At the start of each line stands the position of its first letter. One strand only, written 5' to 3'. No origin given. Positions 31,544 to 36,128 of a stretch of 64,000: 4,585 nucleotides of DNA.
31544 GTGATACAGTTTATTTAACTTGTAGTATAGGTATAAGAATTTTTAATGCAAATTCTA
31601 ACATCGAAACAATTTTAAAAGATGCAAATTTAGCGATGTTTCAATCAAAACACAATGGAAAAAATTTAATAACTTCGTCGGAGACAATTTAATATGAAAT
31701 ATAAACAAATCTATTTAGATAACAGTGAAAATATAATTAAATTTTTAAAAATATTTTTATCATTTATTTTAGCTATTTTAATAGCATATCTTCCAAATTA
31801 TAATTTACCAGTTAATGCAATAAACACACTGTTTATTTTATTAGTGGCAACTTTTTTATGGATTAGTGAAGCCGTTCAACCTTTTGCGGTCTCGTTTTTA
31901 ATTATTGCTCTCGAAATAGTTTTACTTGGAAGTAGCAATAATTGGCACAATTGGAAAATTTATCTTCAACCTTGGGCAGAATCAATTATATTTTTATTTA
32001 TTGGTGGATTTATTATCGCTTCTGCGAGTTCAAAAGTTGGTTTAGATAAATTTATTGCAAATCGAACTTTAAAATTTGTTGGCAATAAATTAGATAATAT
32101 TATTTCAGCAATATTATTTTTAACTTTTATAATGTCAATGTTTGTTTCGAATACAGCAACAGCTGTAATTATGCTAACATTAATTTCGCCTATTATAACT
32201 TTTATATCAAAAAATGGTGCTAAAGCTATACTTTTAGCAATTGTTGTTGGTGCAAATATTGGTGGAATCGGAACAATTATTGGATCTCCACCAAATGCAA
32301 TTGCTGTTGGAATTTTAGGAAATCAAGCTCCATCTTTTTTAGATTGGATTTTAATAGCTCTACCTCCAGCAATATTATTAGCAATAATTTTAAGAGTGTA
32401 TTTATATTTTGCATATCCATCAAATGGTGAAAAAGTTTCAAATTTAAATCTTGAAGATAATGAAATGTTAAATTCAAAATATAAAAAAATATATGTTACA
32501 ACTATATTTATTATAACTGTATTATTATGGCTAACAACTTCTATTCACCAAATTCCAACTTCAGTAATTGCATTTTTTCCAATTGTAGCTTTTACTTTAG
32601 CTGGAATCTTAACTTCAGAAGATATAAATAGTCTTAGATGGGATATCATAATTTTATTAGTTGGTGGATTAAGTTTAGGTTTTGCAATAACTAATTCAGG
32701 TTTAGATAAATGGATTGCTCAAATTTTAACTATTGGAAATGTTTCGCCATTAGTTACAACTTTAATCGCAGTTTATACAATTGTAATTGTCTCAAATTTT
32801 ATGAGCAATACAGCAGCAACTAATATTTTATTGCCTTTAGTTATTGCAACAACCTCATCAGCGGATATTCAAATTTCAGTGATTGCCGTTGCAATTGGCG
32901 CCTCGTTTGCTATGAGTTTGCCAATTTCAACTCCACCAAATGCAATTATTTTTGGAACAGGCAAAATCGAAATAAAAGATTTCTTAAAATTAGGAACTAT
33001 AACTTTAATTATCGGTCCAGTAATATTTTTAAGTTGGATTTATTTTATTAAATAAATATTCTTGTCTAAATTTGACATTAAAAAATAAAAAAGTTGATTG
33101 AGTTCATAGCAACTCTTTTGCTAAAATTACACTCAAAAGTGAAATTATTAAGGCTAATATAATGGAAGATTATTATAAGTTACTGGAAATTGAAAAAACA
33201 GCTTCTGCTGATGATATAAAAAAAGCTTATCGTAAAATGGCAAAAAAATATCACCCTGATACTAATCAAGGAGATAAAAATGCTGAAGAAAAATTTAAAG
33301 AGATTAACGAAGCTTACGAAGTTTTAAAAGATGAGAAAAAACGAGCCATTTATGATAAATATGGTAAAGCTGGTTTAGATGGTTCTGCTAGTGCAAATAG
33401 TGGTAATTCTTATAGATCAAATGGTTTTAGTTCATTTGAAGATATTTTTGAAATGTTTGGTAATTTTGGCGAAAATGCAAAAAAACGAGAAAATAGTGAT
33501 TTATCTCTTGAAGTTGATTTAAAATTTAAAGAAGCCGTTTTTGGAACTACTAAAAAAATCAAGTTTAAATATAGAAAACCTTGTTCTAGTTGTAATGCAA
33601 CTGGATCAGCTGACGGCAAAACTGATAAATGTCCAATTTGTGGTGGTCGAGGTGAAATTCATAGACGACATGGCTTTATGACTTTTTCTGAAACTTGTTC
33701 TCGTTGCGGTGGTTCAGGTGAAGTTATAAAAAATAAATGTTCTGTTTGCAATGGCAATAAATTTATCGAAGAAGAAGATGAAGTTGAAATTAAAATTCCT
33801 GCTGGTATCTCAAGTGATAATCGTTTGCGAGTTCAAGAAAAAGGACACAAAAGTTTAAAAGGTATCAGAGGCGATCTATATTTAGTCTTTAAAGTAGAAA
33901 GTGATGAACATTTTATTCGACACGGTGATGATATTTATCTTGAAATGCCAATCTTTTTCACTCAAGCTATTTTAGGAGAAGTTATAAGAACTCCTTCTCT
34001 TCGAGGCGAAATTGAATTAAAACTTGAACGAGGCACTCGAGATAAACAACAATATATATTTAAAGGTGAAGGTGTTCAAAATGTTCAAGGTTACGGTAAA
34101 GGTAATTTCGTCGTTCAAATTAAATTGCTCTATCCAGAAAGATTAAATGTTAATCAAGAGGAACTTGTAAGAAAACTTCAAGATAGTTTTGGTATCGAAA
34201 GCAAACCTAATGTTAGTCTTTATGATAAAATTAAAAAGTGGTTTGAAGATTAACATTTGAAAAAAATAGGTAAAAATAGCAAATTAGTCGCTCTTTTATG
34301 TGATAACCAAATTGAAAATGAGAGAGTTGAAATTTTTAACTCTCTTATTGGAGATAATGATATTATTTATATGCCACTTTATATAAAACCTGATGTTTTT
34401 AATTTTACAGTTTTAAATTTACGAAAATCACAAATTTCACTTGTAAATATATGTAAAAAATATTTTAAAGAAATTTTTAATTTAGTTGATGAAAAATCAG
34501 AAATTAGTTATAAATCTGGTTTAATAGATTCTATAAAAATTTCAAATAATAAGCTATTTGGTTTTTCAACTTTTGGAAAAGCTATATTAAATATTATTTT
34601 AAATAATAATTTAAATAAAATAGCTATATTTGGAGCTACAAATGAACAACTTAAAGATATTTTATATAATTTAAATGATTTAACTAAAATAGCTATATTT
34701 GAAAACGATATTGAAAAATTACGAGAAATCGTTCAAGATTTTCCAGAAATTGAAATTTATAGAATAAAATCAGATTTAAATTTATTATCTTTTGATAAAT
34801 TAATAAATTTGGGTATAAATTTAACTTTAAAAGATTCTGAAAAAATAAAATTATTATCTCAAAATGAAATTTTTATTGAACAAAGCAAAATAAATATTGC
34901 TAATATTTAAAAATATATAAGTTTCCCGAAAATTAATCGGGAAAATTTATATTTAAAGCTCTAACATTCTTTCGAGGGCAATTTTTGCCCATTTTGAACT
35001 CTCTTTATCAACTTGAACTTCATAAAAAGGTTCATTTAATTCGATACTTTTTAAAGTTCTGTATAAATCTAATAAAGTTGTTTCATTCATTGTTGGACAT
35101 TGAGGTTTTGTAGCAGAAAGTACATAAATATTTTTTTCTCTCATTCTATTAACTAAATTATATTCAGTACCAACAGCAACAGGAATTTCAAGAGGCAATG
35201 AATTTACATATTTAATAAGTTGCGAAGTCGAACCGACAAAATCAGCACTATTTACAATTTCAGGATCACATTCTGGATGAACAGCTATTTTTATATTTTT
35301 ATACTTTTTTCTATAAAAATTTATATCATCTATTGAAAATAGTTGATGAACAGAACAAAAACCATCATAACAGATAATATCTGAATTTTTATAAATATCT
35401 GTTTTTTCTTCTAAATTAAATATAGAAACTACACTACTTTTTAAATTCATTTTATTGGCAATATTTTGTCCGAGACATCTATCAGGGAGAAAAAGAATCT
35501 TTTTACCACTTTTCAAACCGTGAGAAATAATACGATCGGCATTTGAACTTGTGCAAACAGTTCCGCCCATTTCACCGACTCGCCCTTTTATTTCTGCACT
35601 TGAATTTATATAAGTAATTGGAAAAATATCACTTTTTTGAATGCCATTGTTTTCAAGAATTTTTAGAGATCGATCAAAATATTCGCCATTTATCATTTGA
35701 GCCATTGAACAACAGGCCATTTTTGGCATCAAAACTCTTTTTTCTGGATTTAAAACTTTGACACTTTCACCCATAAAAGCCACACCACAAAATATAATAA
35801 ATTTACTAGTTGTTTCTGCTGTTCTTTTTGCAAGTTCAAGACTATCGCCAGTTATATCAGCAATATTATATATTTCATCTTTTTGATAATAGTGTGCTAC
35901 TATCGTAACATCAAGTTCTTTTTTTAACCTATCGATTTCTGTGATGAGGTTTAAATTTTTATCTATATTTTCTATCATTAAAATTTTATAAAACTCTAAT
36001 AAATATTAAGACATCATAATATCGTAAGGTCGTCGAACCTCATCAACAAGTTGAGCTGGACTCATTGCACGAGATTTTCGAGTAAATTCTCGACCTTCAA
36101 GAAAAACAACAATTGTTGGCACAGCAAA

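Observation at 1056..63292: Octamer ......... is tens-fold over-represented on both strands: candidate DNA-uptake-type genomic word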

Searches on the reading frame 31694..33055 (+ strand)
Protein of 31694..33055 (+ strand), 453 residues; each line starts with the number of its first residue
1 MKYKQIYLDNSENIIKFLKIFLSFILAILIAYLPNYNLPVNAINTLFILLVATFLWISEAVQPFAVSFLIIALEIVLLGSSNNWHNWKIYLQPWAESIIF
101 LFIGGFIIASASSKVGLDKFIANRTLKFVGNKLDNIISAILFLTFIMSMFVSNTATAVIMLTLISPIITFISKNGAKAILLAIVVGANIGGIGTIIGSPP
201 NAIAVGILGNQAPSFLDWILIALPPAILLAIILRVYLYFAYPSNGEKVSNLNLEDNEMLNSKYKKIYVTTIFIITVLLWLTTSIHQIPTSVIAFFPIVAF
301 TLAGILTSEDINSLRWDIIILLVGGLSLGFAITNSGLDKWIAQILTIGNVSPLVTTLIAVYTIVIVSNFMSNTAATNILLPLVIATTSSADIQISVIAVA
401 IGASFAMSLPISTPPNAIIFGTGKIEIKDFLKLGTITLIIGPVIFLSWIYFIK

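Call 21: search_protein_families(library=pfam, proteins=[window:31694-33055:+], max_evalue=0.0001)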
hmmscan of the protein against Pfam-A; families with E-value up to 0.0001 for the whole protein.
window:31694-33055:+ (453 aa): 2 families
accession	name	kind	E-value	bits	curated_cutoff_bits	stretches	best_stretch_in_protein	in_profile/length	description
PF03600.22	CitMHS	-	3.9e-41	141.7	31.9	1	39-401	12-335/336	Citrate transporter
PF00939.25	Na_sulph_symp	-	9.2e-40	137.5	27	1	17-448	4-461/472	Sodium:sulfate symporter transmembrane region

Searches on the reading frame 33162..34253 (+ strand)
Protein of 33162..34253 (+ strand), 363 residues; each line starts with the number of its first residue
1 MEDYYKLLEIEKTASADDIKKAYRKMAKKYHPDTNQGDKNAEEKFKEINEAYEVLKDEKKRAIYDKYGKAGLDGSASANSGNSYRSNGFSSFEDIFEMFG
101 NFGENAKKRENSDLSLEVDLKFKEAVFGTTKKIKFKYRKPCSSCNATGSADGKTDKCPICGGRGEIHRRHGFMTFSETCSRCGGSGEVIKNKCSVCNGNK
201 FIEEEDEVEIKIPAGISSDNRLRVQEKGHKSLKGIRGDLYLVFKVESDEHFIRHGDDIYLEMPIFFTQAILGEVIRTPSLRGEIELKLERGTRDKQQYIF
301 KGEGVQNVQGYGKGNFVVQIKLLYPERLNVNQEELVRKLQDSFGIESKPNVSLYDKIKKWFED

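Call 21: search_protein_families(library=pfam, proteins=[window:33162-34253:+], max_evalue=0.0001)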
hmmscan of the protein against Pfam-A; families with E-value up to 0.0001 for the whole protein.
window:33162-34253:+ (363 aa): 3 families
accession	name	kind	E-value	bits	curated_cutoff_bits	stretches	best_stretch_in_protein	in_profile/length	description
PF01556.23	DnaJ_C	-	1.7e-37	129.2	26.6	1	116-325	3-152/152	DnaJ C terminal domain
PF00226.36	DnaJ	-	3.1e-28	98.1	27.8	1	3-65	1-63/63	DnaJ domain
PF00684.25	DnaJ_CXXCXGXG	-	4.6e-12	46.5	32.7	1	141-200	1-65/65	DnaJ central domain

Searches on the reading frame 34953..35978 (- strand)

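Call 21: search_protein_families(library=pfam, proteins=[window:34953-35978:-], max_evalue=0.0001)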
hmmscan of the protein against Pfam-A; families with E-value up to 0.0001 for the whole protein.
window:34953-35978:- (341 aa): 1 family
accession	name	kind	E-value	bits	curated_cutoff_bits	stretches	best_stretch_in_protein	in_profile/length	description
PF02445.21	NadA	-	1.1e-94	317.3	27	1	14-340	2-295/295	Quinolinate synthetase A protein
